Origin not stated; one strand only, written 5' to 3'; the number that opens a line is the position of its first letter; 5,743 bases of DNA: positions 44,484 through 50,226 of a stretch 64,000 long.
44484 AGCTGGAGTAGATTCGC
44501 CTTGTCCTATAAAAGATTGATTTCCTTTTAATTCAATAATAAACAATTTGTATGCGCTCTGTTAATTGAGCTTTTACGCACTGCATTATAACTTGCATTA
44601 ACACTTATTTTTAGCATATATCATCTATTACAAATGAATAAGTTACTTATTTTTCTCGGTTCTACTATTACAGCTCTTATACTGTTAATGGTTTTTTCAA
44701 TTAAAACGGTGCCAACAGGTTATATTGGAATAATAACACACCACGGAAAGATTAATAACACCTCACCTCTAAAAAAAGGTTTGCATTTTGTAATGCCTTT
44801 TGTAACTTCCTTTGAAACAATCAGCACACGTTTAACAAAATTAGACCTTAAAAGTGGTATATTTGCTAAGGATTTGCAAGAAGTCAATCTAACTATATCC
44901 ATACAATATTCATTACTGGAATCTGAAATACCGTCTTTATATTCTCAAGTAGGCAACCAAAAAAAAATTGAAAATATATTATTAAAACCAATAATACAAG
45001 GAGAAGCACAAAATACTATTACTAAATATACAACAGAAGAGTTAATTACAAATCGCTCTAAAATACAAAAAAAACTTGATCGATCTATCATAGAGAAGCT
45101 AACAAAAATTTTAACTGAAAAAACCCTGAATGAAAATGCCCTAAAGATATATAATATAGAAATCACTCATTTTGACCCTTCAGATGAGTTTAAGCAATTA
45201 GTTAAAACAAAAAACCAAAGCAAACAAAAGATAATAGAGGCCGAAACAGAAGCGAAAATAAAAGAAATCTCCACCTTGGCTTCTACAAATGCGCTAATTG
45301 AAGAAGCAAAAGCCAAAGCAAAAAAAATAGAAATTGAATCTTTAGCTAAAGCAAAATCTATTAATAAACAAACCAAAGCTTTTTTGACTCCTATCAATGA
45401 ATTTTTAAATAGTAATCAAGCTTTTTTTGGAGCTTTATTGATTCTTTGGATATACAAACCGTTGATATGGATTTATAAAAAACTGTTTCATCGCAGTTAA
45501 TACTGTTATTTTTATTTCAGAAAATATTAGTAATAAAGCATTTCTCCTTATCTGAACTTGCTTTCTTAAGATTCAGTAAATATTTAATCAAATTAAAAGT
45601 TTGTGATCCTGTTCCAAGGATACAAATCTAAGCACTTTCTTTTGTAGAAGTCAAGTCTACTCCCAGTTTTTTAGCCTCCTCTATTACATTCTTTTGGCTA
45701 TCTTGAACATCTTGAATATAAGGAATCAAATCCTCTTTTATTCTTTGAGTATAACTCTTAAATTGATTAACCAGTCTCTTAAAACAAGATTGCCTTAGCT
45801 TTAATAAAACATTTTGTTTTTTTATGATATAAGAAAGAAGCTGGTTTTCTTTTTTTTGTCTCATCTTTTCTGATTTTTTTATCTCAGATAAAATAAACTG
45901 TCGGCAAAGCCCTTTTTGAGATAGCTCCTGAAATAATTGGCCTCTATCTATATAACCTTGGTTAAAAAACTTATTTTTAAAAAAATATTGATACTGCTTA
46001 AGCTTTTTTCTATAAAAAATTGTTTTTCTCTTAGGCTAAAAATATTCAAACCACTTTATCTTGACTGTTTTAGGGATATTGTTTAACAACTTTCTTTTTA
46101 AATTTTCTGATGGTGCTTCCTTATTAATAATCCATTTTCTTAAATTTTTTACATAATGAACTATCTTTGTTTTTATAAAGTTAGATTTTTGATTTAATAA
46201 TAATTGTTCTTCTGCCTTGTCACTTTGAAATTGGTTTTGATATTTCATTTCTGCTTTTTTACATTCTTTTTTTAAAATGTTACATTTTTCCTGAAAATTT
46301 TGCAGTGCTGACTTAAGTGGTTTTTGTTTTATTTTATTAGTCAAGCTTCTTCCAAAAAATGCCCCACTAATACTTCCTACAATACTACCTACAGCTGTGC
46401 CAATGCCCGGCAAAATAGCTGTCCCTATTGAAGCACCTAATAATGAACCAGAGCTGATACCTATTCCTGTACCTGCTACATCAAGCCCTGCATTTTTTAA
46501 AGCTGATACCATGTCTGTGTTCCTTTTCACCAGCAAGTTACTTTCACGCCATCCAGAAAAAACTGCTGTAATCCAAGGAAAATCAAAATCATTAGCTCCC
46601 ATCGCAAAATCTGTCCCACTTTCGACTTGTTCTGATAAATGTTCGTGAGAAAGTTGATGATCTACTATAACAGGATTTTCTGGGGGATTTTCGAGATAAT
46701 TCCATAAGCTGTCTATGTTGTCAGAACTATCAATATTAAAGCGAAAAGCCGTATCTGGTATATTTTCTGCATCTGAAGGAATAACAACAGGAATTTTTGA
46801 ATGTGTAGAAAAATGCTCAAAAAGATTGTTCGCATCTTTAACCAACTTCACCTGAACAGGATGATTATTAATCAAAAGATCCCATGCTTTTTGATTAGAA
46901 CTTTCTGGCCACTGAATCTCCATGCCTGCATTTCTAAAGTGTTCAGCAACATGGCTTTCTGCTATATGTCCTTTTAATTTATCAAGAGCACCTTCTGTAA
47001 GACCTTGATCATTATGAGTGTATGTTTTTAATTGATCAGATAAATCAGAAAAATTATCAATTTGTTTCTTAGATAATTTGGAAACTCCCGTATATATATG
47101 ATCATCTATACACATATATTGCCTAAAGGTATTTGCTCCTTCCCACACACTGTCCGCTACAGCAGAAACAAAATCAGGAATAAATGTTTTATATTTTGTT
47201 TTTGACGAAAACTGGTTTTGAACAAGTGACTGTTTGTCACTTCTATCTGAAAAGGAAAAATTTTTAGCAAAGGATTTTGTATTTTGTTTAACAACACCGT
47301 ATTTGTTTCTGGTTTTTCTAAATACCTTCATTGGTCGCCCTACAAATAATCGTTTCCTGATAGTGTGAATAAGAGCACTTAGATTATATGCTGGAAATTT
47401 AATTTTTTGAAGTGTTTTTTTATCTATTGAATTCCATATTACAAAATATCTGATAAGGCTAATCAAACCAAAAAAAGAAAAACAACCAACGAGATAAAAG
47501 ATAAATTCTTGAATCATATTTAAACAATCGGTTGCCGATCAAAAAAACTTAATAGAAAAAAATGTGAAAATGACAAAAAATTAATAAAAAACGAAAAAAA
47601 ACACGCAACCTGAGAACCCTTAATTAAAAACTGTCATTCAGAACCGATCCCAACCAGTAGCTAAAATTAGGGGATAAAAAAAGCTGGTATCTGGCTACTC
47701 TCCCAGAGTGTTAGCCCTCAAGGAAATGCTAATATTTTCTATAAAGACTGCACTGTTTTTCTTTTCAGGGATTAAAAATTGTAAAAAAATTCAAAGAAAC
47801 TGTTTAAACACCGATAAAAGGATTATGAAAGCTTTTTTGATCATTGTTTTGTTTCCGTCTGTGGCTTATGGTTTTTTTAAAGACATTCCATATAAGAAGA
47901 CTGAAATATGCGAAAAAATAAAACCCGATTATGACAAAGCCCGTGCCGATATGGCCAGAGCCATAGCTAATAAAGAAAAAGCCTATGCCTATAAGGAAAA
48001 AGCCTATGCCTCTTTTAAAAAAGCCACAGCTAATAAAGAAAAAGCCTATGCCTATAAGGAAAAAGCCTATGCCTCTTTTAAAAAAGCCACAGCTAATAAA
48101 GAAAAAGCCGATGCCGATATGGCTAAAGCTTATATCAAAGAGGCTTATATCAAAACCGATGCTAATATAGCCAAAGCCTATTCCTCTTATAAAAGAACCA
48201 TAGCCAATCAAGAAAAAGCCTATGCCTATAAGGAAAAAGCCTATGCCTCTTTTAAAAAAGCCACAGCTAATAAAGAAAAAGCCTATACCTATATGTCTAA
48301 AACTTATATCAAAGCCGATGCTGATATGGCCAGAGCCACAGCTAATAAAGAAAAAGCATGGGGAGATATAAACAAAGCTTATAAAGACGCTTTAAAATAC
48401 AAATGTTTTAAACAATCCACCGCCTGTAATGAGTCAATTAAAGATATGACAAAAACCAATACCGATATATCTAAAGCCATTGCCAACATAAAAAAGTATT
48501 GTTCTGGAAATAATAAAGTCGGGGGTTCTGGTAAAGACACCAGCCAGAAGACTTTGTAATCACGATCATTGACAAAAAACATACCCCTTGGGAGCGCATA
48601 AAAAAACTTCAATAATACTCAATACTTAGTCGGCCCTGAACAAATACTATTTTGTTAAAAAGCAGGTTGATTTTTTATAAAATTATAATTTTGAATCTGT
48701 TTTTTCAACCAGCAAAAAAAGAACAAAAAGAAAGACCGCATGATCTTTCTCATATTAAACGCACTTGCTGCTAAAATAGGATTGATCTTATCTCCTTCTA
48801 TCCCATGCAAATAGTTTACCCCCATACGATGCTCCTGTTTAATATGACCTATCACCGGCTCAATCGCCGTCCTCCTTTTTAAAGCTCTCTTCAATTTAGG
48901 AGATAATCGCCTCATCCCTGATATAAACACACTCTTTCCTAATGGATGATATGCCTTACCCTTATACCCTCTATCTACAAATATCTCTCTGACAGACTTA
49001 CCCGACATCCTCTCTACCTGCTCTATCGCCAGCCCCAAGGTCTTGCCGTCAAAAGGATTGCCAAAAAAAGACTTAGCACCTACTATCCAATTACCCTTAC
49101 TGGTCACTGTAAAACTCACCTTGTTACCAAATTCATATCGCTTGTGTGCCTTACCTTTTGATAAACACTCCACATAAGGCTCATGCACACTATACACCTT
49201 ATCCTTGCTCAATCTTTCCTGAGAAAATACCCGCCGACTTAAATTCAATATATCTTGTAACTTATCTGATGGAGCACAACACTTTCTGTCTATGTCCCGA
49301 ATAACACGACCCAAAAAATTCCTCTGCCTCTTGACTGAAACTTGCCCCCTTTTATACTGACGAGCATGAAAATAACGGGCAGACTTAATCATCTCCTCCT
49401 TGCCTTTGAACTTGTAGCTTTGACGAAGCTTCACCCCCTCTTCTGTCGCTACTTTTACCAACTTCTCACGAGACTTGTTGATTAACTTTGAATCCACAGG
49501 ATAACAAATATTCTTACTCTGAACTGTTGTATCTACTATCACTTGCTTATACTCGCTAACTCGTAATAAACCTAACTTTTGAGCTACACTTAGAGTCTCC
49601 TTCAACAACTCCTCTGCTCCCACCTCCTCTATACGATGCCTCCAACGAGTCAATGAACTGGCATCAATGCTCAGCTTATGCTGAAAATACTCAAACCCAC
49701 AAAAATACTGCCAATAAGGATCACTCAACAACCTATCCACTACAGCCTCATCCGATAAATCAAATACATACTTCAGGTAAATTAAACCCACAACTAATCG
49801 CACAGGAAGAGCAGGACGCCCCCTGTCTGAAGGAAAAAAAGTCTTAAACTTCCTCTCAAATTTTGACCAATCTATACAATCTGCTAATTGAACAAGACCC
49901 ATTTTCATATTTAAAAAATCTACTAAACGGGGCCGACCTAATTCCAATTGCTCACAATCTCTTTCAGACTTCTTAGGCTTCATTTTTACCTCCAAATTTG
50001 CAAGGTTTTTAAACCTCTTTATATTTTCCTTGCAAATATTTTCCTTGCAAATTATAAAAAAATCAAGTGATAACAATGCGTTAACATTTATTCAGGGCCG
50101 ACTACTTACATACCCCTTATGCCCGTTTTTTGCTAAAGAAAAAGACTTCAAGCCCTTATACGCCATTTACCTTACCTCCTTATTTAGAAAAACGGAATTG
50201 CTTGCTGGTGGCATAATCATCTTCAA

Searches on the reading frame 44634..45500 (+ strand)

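Call 24: search_protein_families(library=pfam, proteins=[window:44634-45500:+], max_evalue=0.001)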
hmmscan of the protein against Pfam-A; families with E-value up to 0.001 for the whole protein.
window:44634-45500:+ (288 aa): 1 family
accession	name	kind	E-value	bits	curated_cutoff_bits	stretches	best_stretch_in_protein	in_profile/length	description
PF01145.31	Band_7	-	6.3e-29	101.7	23.6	1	25-207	2-172/176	SPFH domain / Band 7 family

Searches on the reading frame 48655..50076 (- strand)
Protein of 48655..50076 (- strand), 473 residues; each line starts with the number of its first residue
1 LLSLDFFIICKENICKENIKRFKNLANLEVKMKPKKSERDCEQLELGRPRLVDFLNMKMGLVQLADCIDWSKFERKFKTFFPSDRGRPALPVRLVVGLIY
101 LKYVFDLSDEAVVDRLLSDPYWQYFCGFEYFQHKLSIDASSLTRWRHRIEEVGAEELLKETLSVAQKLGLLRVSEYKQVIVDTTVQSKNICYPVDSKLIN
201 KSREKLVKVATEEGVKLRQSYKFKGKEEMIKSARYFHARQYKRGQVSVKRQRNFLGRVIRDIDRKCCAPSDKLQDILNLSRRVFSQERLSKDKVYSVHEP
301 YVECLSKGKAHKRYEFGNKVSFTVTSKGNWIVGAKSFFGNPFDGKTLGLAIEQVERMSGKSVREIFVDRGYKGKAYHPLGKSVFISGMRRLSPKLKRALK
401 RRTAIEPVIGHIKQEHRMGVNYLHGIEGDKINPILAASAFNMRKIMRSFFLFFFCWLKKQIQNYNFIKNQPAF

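Call 61: search_protein_families(library=ncbifam, proteins=[window:48655-50076:-], max_evalue=0.00001)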
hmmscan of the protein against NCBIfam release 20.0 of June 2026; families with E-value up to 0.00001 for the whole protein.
window:48655-50076:- (473 aa): 4 families
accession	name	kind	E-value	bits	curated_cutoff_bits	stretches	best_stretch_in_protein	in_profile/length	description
NF033578.1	transpos_IS5_1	equivalog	1.6e-146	488.7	275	1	47-447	5-418/419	IS5 family transposase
NF033593.1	transpos_ISNCY_1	equivalog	4.3e-34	117.9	325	2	278-446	261-443/444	ISNCY family transposase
NF033551.1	transpos_IS1182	equivalog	1.3e-32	113.4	270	1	42-373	5-323/488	IS1182 family transposase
NF033581.1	transpos_IS5_4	equivalog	1.6e-11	44.1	140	1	63-187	4-127/285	IS5 family transposase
